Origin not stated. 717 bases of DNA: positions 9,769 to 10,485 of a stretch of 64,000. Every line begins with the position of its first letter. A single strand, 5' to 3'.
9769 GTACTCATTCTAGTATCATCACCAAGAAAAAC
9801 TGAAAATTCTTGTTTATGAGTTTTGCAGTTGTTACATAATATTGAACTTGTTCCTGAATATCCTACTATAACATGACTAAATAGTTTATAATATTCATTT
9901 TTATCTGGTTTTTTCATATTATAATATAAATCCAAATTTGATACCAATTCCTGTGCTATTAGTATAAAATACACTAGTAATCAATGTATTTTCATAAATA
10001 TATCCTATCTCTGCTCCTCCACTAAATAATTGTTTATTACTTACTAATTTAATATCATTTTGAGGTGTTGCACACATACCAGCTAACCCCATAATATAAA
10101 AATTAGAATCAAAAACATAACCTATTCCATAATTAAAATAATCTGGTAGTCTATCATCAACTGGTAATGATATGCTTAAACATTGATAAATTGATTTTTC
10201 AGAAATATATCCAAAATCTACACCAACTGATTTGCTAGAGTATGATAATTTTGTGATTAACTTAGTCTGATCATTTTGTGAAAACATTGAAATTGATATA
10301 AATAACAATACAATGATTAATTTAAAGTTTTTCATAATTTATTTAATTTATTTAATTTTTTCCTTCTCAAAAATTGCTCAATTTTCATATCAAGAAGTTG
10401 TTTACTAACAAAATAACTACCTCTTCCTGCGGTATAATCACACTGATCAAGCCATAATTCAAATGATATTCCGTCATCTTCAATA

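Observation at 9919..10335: Phage-encoded small outer-membrane beta-barrel (Lom/OmpX/Ail-like)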

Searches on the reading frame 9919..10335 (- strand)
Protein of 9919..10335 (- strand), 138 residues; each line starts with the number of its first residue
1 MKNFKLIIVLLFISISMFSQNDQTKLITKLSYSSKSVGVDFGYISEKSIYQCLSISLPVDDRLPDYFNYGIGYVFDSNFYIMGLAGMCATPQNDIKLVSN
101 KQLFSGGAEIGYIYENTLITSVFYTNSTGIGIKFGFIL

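Call 3: search_protein_families(library=pfam, proteins=[window:9919-10335:-], max_evalue=10)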
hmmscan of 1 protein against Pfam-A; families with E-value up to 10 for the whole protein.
window:9919-10335:- (138 aa): 1 family
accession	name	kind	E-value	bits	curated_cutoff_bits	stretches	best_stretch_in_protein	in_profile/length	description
PF20448.3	DUF6705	-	0.0072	16.6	24.4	1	1-31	1-31/188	Family of unknown function (DUF6705)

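Call 4: search_protein_families(library=phrogs, proteins=[window:9919-10335:-], max_evalue=10)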
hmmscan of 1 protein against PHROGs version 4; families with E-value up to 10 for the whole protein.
window:9919-10335:- (138 aa): 2 families
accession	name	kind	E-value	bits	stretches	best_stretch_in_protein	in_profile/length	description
phrog_5474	-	unknown function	0.056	14.8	1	1-54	1-54/121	-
phrog_26162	-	unknown function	0.16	12.9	1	1-21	3-23/59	-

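Call 5: search_solved_structures(query=window:9919-10335:-, max_evalue=10)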
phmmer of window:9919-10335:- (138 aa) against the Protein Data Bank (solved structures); distinct sequences matched with E-value up to 10: 1.
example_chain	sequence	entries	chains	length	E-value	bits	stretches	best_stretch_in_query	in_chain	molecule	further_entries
1a41_A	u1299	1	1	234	0.11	15.6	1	22-81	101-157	TOPOISOMERASE I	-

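Call 6: find_homologous_proteins(query=window:9919-10335:-, max_evalue=0.01)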
Query window:9919-10335:- (138 aa): 4 proteins with E <= 0.01 among 15 candidates.
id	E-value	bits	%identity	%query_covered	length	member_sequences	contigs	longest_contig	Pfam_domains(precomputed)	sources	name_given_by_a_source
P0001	3.8e-79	281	96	100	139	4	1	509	-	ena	-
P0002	3.0e-73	262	90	100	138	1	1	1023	-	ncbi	-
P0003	6.5e-56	206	71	96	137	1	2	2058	-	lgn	-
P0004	3.1e-25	106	45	96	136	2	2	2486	-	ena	-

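Call 12: find_related_loci(query=A1, collection=viral_contigs, flank=10000)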
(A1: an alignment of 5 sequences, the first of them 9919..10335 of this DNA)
Query A1 (138 aa) in viral_contigs; peptide patterns used: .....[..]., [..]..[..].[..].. (x = any residue, [..] = any of these).
108 stretches matched a pattern, but none encodes a relative of the query by tblastn (E <= 1e-3).

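Call 13: find_encoding_contigs(protein=P0004, flank=5000)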
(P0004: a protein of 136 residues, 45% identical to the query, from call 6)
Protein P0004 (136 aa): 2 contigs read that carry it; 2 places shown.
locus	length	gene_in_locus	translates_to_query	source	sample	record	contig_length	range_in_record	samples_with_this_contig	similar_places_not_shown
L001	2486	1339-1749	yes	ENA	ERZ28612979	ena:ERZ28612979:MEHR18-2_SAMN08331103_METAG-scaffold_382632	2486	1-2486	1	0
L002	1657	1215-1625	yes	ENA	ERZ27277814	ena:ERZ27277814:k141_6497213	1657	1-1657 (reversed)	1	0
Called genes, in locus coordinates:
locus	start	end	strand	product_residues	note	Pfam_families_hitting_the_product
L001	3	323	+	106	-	?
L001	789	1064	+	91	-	-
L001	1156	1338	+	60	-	-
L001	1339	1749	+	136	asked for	-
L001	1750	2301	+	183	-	PF18143:HAD_SAK_2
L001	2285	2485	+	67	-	?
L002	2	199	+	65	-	?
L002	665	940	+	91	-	-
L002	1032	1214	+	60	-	-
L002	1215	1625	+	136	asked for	-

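Call 14: predict_structure(alignment_id=A1)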
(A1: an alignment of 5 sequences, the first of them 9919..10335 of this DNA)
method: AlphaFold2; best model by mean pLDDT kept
length: 138 residues; sequences in the alignment: 5
mean_pLDDT: 76.3   pTM: 0.69
mean pLDDT of the five models: 76.3, 75.5, 74.5, 69.8, 54.4
residues with pLDDT >= 90: 35; 70-90: 59; 50-70: 28; < 50: 16
segments of 3 or more residues with pLDDT < 50: 1-6, 19-21, 94-100
pLDDT, mean of each block of 10 residues (from residue 1): 45 51 75 86 87 83 75 89 83 48 81 89 89 88
secondary structure, 60 per line:
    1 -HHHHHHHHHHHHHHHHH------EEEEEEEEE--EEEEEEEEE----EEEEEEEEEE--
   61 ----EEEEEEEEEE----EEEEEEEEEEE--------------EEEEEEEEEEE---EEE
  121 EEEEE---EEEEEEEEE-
elements in order: H2-18 E25-33 E36-44 E49-58 E65-74 E79-89 E104-114 E118-125 E129-137

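Call 17: find_encoding_contigs(protein=P0003, flank=5000)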
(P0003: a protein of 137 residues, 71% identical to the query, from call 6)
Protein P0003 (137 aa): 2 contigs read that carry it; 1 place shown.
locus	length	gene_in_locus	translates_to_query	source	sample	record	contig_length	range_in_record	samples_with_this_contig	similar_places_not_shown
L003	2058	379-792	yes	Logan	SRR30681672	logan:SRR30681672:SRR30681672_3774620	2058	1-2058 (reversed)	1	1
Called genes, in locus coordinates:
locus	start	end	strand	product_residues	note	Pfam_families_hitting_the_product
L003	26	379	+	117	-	-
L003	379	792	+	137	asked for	-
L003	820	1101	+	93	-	-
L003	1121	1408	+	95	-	-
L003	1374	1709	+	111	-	-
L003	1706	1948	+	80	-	-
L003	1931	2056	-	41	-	?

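Call 26: search_dna_similar(query=window:9919-10335:-, collection=phages, mode=protein, max_evalue=1, max_rows=15)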
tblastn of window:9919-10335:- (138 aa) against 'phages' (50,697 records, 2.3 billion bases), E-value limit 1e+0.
No match.

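Call 32: search_protein_representatives(alignment_id=A2)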
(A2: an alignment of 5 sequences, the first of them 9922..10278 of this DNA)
Query: 5 sequences, 119 profile positions. Proteins with E-value up to 0.001 (for the whole library): 18; up to 1e-10: 9; up to 1e-30: 2. The best 18 are listed.
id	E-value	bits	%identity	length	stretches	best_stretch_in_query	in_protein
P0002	1.2e-64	231.8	-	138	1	1-119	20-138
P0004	3.9e-52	191.5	-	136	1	5-119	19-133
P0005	1.4e-24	102.6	-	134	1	7-119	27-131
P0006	9.8e-15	70.8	-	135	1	4-119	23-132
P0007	6.0e-14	68.2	-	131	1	3-119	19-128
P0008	3.6e-13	65.7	-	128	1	6-119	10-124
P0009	3.9e-13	65.6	-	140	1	6-117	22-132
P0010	9.0e-13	64.4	-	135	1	10-119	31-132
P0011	9.4e-12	61.1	-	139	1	4-119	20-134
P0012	8.7e-10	54.8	-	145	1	4-119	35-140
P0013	3.1e-09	53.0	-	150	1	13-119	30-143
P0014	5.0e-09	52.4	-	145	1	5-119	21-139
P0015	7.0e-07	45.4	-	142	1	13-119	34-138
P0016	1.0e-06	44.9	-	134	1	10-119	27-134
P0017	1.7e-06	44.2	-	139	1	3-119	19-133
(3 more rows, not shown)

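Call 34: search_protein_families(library=pfam, alignment_id=A3, max_evalue=1)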
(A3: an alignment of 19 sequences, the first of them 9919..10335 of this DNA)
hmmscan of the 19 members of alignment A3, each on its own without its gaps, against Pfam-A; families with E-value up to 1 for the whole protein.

A. member 1, window:9919-10335:- (138 aa): 1 family
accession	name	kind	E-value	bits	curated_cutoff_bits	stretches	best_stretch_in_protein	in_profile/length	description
PF20448.3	DUF6705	-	0.0072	16.6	24.4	1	1-31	1-31/188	Family of unknown function (DUF6705)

B. families by the number of members that match (of 19 scanned): 5 families
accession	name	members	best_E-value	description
PF20448.3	DUF6705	2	0.0024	Family of unknown function (DUF6705)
PF20971.2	MASE12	1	0.037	MASE12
PF13991.11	BssS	1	0.048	BssS protein family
PF24308.1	DUF7487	1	0.073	Family of unknown function (DUF7487)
PF05975.17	EcsB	1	0.2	Bacterial ABC transporter protein EcsB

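Call 35: fold_search(model_id=the predicted structure, library=viral)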
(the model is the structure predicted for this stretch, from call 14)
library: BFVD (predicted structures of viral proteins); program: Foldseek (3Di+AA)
matches with E <= 10: 623; with E <= 0.001: 5
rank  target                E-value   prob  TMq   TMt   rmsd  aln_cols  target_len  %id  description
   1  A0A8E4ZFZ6            1.1e-04  1.00  0.59  0.55   6.3       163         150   21  Uncharacterized protein [Tenacibaculum phage Gundel_1]
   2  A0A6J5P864            1.7e-04  1.00  0.62  0.55   3.8       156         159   13  Uncharacterized protein [uncultured Caudovirales phage]
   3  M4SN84                2.4e-04  1.00  0.57  0.44   8.4       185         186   15  Uncharacterized protein [Cellulophaga phage phiST]
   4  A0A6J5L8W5            4.5e-04  1.00  0.43  0.36  10.2       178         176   10  Uncharacterized protein [uncultured Caudovirales phage]
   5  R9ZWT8                6.0e-04  1.00  0.46  0.24   7.9       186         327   16  Outer-membrane protein OmpA domain containing protein [Cellulophaga phage phi17:2]
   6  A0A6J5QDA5            1.2e-03  1.00  0.51  0.48   5.1       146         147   13  Outer membrane autotransporter barrel [uncultured Caudovirales phage]
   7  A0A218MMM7            1.6e-03  1.00  0.46  0.46   7.7       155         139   13  Uncharacterized protein [uncultured virus]
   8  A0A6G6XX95            2.2e-03  1.00  0.46  0.39   5.7       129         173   16  (no name in the UniProt tables at hand)
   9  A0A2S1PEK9            2.7e-03  1.00  0.46  0.43   6.6       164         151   15  Uncharacterized protein [Aeromonas phage 50AhydR13PP]
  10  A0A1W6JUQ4            3.7e-03  1.00  0.55  0.39   5.7       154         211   10  Uncharacterized protein [Vibrio phage pVco-5]
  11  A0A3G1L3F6            4.1e-03  1.00  0.51  0.47   5.8       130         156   10  Outer membrane protein beta-barrel domain-containing protein [Synechococcus phage S-CBWM1]
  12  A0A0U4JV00            4.1e-03  1.00  0.44  0.44   5.9       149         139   15  (no name in the UniProt tables at hand)
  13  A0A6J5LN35            4.3e-03  1.00  0.42  0.34  10.9       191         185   12  Uncharacterized protein [uncultured Caudovirales phage]
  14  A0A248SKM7            5.0e-03  1.00  0.42  0.38   8.6       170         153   10  (no name in the UniProt tables at hand)
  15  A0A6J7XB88            6.5e-03  1.00  0.45  0.39   6.3       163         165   10  Outer membrane protein beta-barrel domain-containing protein [uncultured Caudovirales phage]
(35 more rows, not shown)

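Call 36: search_solved_structures(query=A3, max_evalue=10)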
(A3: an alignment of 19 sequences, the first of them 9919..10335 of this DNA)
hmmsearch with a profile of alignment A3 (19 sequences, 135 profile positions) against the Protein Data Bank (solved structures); distinct sequences matched with E-value up to 10: 0.

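Call 39: find_encoding_contigs(protein=P0005, flank=10000, max_places=3)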
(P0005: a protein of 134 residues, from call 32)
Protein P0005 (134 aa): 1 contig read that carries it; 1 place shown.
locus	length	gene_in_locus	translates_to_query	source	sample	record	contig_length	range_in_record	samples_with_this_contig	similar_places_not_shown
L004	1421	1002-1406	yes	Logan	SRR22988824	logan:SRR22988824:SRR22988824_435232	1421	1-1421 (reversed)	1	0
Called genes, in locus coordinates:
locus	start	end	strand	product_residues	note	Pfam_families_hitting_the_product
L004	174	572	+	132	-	PF11750:DUF3307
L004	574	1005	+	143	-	PF20274:cREC_REC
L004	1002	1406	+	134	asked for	-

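Call 40: find_encoding_contigs(protein=P0006, flank=10000, max_places=3)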
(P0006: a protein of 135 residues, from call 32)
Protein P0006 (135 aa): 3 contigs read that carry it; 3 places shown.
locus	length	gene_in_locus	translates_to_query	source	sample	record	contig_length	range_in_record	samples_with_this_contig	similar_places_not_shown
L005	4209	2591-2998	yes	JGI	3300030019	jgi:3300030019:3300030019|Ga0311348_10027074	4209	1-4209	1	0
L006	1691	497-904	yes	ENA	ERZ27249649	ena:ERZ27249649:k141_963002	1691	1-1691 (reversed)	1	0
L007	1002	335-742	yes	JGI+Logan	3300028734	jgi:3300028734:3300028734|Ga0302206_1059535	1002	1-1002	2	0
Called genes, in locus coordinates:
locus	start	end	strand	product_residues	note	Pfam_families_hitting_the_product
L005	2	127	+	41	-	?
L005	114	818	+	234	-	-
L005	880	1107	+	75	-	-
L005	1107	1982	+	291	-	PF25680:Mom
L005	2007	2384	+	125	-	PF11750:DUF3307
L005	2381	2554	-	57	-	-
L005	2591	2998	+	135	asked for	-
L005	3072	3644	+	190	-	PF18143:HAD_SAK_2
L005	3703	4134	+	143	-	-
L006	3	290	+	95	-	?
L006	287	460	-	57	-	-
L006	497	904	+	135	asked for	-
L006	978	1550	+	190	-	PF18143:HAD_SAK_2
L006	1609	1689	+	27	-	?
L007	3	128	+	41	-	?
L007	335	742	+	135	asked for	-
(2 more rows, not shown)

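Call 41: find_encoding_contigs(protein=P0009, flank=10000, max_places=3)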
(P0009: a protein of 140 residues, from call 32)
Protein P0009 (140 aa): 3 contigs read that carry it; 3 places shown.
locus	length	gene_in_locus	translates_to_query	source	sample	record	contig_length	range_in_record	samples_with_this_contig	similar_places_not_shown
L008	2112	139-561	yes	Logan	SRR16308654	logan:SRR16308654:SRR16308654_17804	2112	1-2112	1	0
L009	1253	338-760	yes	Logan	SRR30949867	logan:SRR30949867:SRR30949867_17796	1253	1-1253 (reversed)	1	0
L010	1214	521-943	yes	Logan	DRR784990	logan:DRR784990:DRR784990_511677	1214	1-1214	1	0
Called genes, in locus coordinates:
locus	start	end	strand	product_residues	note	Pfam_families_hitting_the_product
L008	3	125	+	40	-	?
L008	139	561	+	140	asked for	-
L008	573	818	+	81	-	-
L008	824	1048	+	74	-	-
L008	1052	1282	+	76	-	-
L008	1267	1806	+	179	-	PF18143:HAD_SAK_2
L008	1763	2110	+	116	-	?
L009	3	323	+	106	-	?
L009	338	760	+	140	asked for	-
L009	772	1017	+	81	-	-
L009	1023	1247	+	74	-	-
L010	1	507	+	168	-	?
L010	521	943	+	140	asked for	-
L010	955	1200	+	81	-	-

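Call 42: find_encoding_contigs(protein=P0013, flank=10000, max_places=3)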
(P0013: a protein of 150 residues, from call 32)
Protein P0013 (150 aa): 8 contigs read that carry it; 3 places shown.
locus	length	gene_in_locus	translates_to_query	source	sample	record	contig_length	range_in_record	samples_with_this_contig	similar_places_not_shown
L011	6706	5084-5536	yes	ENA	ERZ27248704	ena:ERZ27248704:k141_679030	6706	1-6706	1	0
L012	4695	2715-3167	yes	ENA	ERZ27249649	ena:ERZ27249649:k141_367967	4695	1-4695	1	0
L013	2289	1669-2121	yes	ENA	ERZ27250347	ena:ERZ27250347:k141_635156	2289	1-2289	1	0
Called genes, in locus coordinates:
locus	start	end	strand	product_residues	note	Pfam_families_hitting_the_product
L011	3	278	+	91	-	?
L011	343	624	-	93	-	-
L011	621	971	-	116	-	-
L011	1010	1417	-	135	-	-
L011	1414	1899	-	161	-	PF13606:Ank_3 (faint), PF00023:Ank (faint), PF12796:Ank_2, PF13637:Ank_4 (faint), PF13857:Ank_5 (weak)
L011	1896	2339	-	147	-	-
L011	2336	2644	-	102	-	-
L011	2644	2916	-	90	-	-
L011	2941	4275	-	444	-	-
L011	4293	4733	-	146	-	-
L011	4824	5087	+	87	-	-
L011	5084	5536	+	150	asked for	-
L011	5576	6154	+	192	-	PF13580:SIS_2, PF01380:SIS (weak)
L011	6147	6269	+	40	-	-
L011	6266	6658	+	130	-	-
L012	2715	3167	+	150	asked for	-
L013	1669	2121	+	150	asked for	-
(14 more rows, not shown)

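Call 43: find_encoding_contigs(protein=P0011, flank=10000, max_places=3)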
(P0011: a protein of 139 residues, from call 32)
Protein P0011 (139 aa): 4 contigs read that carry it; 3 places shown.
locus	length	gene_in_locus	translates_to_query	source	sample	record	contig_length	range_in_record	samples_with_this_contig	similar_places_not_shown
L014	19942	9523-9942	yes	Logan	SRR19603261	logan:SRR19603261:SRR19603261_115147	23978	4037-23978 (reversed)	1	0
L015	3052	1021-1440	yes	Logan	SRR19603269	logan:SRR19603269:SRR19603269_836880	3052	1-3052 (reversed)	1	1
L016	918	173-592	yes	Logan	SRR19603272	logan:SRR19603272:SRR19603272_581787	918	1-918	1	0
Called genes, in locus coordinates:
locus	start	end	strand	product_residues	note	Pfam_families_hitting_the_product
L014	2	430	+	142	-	?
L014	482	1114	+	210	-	PF00182:Glyco_hydro_19 (faint)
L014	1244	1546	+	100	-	-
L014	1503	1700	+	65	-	-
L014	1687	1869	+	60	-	-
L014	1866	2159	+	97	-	-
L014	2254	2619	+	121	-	-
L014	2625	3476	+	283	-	-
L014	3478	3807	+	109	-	-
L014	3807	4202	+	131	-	-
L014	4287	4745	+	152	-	-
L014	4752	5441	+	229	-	-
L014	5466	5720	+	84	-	-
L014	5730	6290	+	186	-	PF00293:NUDIX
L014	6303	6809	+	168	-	-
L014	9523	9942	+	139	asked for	-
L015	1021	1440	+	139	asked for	-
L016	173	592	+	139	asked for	-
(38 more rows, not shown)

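Call 44: find_encoding_contigs(protein=P0017, flank=10000, max_places=3)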
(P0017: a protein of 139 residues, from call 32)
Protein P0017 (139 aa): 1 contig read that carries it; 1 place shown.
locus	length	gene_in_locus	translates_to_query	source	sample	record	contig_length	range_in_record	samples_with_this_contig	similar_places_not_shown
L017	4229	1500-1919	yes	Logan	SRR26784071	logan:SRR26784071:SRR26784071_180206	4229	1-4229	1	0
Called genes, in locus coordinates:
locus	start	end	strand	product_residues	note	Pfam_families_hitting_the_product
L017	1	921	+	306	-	?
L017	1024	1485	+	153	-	PF01844:HNH, PF14279:HNH_5 (weak)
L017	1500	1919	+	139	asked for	-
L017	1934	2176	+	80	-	-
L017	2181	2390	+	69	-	-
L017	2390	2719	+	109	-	-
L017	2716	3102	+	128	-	-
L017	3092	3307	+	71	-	-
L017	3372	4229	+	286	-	?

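Call 47: find_homologous_proteins(query=A3, max_evalue=0.01)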
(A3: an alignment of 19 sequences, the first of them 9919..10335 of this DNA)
Query A3 (19 sequences) (138 aa, profile of the alignment): 13 proteins with E <= 0.01 among 3156 candidates.
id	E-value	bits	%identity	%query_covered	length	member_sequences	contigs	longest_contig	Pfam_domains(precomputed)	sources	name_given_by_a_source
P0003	6.1e-44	167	71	96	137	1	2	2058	-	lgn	-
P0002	8.6e-43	164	90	100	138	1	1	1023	-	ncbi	-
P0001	1.3e-41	160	96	100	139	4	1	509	-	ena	-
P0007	5.8e-41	158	33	99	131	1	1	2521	-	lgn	-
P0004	3.5e-40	155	45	96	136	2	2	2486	-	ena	-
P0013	3.4e-38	149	34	91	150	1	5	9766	-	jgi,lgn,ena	-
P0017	1.1e-34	137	30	91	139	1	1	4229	-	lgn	-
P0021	4.8e-33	132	36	95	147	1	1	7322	-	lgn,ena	-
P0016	3.5e-32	129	29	96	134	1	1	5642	-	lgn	-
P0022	9.5e-30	121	27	88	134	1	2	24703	-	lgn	-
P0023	1.8e-28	117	32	80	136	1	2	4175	-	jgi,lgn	-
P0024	2.2e-28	117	32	96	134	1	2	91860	-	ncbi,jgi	jgi:hypothetical protein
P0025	3.3e-27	113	35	95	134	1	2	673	-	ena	-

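Call 48: find_encoding_contigs(protein=P0024, flank=10000, max_places=2)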
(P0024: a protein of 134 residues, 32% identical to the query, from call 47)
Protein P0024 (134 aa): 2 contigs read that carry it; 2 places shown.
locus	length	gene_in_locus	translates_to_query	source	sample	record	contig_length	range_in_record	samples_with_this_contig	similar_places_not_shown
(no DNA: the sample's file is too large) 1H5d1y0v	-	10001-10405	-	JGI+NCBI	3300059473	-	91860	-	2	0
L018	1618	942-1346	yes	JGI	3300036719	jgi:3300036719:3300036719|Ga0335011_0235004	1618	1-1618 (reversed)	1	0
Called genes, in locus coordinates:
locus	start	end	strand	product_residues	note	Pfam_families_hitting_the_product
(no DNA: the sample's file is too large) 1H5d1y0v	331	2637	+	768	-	PF04851:ResIII (weak), PF00270:DEAD, PF22590:Cas3-like_C_2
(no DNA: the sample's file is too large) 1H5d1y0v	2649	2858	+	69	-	-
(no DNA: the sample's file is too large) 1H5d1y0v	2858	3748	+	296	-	-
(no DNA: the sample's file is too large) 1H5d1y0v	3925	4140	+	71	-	-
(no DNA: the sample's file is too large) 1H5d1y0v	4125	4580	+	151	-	-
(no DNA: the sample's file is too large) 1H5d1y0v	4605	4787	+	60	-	-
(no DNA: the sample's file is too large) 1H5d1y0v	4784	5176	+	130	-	-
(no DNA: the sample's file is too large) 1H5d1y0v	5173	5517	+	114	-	-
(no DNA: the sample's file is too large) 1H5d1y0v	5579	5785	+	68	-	-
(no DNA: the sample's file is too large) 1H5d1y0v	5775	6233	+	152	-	PF02142:MGS (weak)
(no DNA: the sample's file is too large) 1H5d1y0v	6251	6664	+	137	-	PF24749:DUF7695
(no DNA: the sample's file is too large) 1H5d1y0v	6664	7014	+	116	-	-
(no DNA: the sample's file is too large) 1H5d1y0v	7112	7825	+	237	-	PF00149:Metallophos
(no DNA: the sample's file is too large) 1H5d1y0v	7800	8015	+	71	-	-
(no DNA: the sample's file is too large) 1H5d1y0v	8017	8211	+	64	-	-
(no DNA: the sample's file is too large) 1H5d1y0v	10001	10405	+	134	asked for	-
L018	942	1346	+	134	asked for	-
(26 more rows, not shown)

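Call 49: list_cluster_members(proteins=[P0002, P0024, window:9919-10335:-])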
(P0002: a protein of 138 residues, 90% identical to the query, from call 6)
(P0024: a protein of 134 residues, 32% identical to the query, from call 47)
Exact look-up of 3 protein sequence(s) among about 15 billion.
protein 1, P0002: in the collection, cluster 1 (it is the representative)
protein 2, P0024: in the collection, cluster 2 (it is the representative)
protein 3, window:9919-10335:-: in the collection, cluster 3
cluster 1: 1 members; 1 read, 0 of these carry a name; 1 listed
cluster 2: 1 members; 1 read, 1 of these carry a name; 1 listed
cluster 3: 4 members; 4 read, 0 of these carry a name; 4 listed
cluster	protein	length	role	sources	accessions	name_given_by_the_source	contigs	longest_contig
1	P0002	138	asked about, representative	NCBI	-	-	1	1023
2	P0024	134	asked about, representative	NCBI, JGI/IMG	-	hypothetical protein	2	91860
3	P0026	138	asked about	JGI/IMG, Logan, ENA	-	-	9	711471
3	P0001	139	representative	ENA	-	-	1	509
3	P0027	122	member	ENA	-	-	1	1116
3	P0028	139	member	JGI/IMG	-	-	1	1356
